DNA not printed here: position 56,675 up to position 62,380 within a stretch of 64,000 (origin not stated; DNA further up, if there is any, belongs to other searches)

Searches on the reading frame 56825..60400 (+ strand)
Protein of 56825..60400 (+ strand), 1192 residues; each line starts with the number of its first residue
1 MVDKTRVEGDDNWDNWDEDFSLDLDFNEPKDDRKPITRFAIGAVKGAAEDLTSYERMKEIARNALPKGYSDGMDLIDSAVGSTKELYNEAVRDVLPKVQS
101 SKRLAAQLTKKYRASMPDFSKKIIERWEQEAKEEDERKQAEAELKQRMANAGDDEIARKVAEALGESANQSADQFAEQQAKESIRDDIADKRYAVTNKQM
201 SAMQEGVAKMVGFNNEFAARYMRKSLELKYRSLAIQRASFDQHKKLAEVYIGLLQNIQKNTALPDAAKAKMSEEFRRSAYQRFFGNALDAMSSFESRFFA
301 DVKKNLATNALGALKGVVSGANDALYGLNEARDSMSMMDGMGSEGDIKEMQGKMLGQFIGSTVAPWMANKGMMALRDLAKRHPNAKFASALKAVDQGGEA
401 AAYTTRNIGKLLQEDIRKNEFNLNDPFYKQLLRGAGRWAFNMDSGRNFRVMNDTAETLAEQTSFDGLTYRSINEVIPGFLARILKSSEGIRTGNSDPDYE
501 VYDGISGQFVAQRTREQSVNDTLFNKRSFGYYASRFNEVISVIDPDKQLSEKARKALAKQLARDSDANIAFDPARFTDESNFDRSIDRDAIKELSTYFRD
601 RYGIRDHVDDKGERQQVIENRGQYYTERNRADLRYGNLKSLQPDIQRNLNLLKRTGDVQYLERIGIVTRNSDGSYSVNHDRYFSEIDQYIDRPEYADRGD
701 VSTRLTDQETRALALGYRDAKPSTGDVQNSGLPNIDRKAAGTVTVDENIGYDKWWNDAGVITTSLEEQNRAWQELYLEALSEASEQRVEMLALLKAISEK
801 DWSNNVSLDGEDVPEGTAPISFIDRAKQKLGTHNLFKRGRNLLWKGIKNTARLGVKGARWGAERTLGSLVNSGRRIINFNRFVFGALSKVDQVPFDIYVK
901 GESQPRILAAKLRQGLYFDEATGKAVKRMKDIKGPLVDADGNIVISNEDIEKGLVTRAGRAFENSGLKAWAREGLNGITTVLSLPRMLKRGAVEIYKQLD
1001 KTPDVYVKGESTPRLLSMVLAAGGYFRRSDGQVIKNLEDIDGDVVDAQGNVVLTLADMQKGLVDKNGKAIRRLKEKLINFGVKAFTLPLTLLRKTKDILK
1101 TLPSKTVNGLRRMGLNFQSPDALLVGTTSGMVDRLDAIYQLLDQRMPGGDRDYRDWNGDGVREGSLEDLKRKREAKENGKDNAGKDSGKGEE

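Call 13: search_dna_similar(query=window:56825-60400:+, collection=phages, mode=protein, max_rows=60, rows=spread)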
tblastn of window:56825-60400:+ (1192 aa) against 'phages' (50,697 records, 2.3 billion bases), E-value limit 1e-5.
Records with a match: 273; places in all: 313; records where one place covers at least 80% of the query: 16.
Best place of each record, by identity: 95-99% 2; <60% 271.
By first word of the organism name: Pseudomonas 80; Erwinia 57; Vibrio 23; Serratia 21; Aeromonas 19; Klebsiella 16; Salmonella 15; Ralstonia 13; Escherichia 4; Burkholderia 4; and 13 more.
By host as written in the record: Erwinia amylovora 33; Pseudomonas aeruginosa 32; - 27; Erwinia amylovora ATCC 29780 16; Klebsiella pneumoniae 14; Aeromonas hydrophila 9; Pseudomonas aeruginosa PAO1 8; Ralstonia solanacearum 6; and 74 more.
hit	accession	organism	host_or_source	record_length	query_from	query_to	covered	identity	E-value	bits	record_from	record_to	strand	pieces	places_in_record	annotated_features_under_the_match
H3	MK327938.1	Escherichia phage vB_EcoM_Goslar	Escherichia coli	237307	1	1192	100%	96.7%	0e+0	2220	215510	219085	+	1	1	putative chitinase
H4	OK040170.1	Serratia phage BUCT660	Serratia marcescens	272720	23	1148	82%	26.4%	1e-26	215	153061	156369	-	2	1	putative tail lysozyme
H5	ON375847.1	Pectobacterium phage vB_ParM-25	Pectobacterium aroidearum strain MO46a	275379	23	1148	82%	26.4%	2e-26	215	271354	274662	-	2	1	tail fiber protein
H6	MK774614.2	Aeromonas phage CF8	Aeromonas hydrophila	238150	56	1186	84%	25.3%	4e-17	173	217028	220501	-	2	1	putative endolysin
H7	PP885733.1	Pantoea phage Survivor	Pantoea sp.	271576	20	1146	80%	25.6%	2e-19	196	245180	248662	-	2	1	hydrolase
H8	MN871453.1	Serratia phage KpZh_LPS_45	Klebsiella pneumoniae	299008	58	1150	73%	26.8%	2e-20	204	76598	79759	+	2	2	record has no annotation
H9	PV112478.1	Klebsiella phage LPKP23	Klebsiella pneumoniae LKP303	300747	58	1150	73%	26.5%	3e-19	200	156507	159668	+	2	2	hypothetical protein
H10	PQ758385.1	Pseudomonas phage 124.01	Pseudomonas aeruginosa 147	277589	35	1187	80%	24.0%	3e-30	211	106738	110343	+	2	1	peptidoglycan hydrolase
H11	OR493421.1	Klebsiella phage YC1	Klebsiella pneumoniae ATCC 700603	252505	61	1176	78%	24.6%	2e-15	170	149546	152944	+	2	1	endolysin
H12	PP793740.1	Pseudomonas phage vB_PaM_W10-2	Pseudomonas aeruginosa ATCC 27853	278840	35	1187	80%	23.9%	1e-30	211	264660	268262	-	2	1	tail fiber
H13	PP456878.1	Pseudomonas phage vB_PaePAO1-KEN19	Pseudomonas aeruginosa ATCC 10145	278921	35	1187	80%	23.9%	1e-30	211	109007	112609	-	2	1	tail fiber protein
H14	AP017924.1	Ralstonia phage RP12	Ralstonia solanacearum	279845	28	1174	72%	26.4%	1e-25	234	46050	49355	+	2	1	hypothetical protein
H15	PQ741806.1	Pseudomonas phage Pa_AttikonH10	Pseudomonas aeruginosa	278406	35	1187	80%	23.9%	1e-30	210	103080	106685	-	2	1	tail fiber protein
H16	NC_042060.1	Pseudomonas phage PA7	Pseudomonas aeruginosa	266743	35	1187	80%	23.8%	1e-30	210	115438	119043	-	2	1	tail fiber protein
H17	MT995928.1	Pseudomonas phage U5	Pseudomonas aeruginosa PAO1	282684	35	1183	79%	23.9%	6e-31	209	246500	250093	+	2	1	tail fiber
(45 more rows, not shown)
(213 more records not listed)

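Call 16: get_annotated_region(hit=H16, flank=4000)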
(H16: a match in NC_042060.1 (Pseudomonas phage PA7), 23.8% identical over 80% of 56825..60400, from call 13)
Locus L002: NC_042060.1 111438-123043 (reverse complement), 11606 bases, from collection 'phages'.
description: Pseudomonas phage PA7, partial genome.
organism: Pseudomonas phage PA7 (NCBI taxid 347330)
taxonomy: Viruses; Duplodnaviria; Heunggongvirae; Uroviricota; Caudoviricetes; Phikzvirus; Phikzvirus PA7
host: Pseudomonas aeruginosa; source: mudflat; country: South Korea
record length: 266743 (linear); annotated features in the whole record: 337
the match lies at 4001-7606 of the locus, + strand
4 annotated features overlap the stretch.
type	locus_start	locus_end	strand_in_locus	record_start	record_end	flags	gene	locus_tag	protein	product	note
CDS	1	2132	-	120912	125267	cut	-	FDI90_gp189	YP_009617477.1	RNA polymerase beta subunit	-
CDS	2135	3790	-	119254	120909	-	-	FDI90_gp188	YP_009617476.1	RNA polymerase beta subunit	-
CDS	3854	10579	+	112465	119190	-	-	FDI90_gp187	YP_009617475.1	tail fiber protein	-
CDS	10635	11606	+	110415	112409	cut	-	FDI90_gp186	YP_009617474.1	hypothetical protein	-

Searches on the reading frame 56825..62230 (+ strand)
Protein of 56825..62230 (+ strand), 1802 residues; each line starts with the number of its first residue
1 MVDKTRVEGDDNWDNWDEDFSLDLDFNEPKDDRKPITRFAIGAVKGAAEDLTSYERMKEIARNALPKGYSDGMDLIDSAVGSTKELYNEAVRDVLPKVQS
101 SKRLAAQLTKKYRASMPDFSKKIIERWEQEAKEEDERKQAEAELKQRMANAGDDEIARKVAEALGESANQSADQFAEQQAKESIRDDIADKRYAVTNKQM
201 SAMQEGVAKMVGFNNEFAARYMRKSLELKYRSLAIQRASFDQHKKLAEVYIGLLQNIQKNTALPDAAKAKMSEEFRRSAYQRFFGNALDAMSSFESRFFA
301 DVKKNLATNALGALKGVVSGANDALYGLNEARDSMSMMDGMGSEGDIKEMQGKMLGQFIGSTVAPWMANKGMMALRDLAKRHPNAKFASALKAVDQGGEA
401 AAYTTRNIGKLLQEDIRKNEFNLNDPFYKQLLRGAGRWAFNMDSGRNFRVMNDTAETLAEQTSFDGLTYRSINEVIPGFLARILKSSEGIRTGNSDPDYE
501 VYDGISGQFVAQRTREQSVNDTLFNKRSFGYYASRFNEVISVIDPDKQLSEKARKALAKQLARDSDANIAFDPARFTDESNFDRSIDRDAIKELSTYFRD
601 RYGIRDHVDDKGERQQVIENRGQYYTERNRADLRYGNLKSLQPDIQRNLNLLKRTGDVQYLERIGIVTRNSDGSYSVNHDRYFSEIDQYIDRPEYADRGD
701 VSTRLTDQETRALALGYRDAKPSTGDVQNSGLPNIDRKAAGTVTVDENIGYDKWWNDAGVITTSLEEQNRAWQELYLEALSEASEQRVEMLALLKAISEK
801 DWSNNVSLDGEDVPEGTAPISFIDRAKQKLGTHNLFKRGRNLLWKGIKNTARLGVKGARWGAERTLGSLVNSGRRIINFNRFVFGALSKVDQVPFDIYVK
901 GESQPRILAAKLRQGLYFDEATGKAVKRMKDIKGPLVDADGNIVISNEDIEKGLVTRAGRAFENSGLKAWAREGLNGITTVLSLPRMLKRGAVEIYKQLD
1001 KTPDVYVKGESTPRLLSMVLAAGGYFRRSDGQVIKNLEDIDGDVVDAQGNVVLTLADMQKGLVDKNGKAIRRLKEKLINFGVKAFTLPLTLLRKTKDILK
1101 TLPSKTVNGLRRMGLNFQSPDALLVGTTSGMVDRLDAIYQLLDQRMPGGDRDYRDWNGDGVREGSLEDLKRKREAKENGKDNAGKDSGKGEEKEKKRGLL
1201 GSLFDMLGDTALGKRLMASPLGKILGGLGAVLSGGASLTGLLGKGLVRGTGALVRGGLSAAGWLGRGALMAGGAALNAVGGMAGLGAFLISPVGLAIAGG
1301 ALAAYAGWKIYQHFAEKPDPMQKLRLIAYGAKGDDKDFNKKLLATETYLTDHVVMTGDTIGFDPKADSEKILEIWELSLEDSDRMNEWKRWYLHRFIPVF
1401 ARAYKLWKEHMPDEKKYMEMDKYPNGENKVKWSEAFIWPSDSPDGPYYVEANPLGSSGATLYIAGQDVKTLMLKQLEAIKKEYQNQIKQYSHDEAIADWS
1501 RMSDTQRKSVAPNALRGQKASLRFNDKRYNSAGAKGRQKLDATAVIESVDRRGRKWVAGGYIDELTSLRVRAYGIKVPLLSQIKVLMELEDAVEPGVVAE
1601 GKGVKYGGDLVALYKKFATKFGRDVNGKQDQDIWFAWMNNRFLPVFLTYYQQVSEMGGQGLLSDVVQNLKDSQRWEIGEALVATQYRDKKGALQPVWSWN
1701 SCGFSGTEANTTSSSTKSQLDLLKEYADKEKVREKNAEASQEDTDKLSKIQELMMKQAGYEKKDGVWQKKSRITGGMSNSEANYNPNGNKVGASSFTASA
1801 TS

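Call 14: find_homologous_proteins(query=window:56825-62230:+, max_evalue=0.00001)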
Query window:56825-62230:+ (1802 aa): 108 proteins with E <= 0.00001 among 8000 candidates.
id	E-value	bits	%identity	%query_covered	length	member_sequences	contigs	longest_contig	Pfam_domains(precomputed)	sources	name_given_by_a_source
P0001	0.0e+0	3908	96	100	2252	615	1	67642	-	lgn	-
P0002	0.0e+0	3599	88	99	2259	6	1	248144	-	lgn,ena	-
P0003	0.0e+0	3581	88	99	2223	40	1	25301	-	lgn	-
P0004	0.0e+0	1789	47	99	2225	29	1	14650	-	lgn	-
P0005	0.0e+0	1754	47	99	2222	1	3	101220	-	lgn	-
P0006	4.7e-117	410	29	53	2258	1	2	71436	PF01464.26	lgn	-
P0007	4.9e-117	410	26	97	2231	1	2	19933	PF01464.26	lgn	-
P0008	3.8e-114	401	25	98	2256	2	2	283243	PF01464.26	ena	-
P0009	3.6e-111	391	24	58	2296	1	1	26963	PF01464.26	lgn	-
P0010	8.0e-109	383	26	50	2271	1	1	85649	PF01464.26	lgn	-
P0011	5.5e-107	377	26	48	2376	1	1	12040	-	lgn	-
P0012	7.0e-105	370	29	47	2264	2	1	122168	PF01464.26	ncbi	-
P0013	3.6e-103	364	27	37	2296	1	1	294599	PF01464.26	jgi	jgi:hypothetical protein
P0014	3.8e-102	361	27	35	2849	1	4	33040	PF02557.23,PF13884.12,PF01464.26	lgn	-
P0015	1.7e-100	355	25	37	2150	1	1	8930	PF01464.26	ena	-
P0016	1.0e-99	353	25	95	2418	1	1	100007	PF18925.6,PF01464.26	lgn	-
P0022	3.3e-92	328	25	51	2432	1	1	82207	PF02557.23,PF01464.26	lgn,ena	-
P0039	3.5e-80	288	26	37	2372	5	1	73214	PF02557.23,PF01464.26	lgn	-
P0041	3.5e-79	285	26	37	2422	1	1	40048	PF02557.23,PF01464.26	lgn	-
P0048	2.9e-72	262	27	28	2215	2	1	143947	PF01551.30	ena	-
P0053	1.1e-64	237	25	58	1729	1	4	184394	PF01551.30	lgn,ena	-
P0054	1.7e-63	233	36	12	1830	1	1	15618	PF01551.30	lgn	-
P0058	3.9e-61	225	25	33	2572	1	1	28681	PF02557.23,PF00182.25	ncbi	-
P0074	1.7e-46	176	22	65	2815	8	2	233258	PF05257.23,PF01464.26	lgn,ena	-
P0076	3.8e-44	169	31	15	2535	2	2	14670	PF21277.3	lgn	-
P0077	3.0e-40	156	22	36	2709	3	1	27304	PF05257.23,PF18013.7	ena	-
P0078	4.4e-40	155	22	36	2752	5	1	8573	PF05257.23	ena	-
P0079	2.2e-39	153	23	36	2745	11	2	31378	PF05257.23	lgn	-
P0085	1.4e-34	137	26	30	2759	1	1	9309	PF05257.23,PF18013.7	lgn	-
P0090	5.8e-29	118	22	38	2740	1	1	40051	PF05257.23,PF18013.7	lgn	-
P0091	1.2e-27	114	22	38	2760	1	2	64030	PF18013.7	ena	-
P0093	1.6e-25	107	25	28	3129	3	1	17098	-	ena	-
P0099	1.2e-16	78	24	20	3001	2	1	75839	PF21277.3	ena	-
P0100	6.2e-16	75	22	37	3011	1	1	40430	PF21277.3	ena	-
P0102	4.7e-15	72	25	19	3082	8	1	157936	PF21277.3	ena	-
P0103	1.0e-13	68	22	37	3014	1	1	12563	PF21277.3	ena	-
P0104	1.9e-13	67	24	20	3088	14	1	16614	PF21277.3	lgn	-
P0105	2.9e-10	56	25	28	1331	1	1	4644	-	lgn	-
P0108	4.9e-8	49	26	15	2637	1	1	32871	PF01551.30,PF21277.3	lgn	-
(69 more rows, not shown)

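Call 52: search_protein_families(library=pfam, proteins=[P0099, P0016, P0077], max_evalue=0.001)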
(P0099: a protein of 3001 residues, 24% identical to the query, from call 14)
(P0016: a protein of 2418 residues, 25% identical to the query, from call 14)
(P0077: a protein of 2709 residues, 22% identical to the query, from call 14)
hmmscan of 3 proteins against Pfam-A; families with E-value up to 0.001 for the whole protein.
P0099 (3001 aa): 1 family
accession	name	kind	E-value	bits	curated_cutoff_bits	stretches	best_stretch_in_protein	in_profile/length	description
PF21277.2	T6SS_VgrG3-like_C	-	4.6e-24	85.9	27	1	2301-2496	1-182/183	Type VI secretion system spike protein VgrG3-like, C-terminal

P0016 (2418 aa): 2 families
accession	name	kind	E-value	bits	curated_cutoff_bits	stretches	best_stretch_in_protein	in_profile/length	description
PF18925.5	DUF5675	-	1.8e-27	95.9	26.7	1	2100-2221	2-112/114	Family of unknown function (DUF5675)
PF01464.25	SLT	-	1.3e-12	47.8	21.3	1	1828-1924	2-86/117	Transglycosylase SLT domain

P0077 (2709 aa): 2 families
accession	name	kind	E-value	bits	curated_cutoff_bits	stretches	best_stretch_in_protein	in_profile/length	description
PF05257.22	CHAP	-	9e-08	32.9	26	1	2345-2415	8-66/81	CHAP domain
PF18013.6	Phage_lysozyme2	-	5.2e-07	30.4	28.2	1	2088-2204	2-109/140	Phage tail lysozyme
